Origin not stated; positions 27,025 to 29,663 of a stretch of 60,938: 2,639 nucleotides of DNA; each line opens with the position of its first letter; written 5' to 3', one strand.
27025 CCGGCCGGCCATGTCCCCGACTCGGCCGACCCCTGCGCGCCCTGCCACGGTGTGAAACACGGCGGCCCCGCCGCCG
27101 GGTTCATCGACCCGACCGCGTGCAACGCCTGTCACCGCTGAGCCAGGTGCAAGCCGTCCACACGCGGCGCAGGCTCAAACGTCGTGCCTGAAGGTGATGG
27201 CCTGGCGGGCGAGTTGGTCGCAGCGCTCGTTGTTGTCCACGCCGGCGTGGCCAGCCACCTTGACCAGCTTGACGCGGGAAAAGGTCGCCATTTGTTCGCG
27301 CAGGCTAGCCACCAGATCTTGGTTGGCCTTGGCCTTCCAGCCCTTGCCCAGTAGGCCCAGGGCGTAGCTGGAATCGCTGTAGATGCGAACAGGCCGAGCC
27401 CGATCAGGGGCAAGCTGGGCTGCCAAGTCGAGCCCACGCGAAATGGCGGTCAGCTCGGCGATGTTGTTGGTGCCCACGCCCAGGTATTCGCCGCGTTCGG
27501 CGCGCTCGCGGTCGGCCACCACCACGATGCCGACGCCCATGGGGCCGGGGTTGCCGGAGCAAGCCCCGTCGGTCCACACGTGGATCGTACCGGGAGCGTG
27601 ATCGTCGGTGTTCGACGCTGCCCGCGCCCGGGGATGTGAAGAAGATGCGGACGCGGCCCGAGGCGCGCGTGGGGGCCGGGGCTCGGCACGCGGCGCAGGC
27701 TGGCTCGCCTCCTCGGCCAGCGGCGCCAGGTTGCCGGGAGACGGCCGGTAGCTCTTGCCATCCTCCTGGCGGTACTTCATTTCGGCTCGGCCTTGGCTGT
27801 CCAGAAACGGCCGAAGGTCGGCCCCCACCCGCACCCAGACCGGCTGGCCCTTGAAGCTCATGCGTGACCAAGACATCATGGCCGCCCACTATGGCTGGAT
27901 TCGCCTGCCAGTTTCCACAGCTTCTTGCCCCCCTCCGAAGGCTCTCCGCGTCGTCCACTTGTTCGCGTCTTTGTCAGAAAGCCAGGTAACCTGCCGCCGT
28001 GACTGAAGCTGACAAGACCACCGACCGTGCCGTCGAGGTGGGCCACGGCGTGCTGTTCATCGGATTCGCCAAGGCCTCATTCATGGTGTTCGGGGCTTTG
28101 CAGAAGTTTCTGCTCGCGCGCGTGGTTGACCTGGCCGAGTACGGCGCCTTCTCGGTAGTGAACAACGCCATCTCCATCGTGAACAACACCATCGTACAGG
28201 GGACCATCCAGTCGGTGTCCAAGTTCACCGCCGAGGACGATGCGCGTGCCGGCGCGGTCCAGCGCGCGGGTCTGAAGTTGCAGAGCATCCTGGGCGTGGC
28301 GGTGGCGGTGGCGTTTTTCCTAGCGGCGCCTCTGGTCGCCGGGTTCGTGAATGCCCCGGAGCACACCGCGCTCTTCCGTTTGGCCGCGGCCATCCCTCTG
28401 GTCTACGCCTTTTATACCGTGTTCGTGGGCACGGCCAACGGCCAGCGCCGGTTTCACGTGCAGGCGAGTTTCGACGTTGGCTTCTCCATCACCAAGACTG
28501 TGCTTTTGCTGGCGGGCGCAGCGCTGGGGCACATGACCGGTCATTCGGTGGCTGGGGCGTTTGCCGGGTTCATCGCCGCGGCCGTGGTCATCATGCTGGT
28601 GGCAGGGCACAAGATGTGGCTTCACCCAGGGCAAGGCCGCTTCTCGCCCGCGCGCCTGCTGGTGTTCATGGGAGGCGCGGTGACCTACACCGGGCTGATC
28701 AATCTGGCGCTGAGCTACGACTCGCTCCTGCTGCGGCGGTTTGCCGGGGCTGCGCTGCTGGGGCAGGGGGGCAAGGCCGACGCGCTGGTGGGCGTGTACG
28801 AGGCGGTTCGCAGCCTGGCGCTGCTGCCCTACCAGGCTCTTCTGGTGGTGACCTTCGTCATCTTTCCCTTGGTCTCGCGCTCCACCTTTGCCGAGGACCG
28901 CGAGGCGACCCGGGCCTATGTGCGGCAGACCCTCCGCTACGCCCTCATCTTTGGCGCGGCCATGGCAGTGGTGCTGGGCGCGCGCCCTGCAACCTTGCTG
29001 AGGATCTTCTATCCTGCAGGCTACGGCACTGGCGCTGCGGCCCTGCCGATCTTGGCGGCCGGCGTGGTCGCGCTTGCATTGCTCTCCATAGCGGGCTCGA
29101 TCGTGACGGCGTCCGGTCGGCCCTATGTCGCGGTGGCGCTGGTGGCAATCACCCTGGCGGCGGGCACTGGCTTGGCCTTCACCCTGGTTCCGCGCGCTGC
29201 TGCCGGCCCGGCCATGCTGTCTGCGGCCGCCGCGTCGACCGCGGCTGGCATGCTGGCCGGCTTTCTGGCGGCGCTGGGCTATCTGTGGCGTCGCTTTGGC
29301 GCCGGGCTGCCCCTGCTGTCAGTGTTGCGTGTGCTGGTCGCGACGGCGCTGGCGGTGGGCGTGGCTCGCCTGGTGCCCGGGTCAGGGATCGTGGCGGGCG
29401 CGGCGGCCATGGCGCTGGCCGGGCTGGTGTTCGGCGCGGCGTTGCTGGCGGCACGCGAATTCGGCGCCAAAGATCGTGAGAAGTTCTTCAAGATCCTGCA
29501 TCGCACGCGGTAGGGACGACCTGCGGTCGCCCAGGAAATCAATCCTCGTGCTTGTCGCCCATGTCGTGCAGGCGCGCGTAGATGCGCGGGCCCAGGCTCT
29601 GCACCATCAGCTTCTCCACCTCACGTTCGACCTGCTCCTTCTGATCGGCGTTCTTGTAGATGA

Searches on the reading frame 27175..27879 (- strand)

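Call 11: search_protein_families(library=pfam, proteins=[window:27175-27879:-], max_evalue=0.01)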
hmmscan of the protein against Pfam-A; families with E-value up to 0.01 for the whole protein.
window:27175-27879:- (234 aa): 2 families
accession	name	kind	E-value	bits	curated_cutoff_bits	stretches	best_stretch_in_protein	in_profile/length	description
PF00075.30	RNase_H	-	4.4e-23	82.4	25.8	1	99-228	4-140/141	RNase H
PF13456.12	RVT_3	-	4.4e-05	23.8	21.6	1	103-206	2-106/123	Reverse transcriptase-like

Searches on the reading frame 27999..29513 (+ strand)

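Call 99: search_protein_families(library=pfam, proteins=[window:27999-29513:+], max_evalue=0.00001)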
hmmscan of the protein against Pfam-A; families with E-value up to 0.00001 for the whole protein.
window:27999-29513:+ (504 aa): 2 families
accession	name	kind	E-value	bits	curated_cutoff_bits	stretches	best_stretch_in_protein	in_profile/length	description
PF01943.22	Polysacc_synt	-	4e-15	56.4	28.2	1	16-294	3-272/274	Polysaccharide biosynthesis protein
PF13440.11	Polysacc_synt_3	-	5.5e-08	32.8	23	1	38-336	1-282/293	Polysaccharide biosynthesis protein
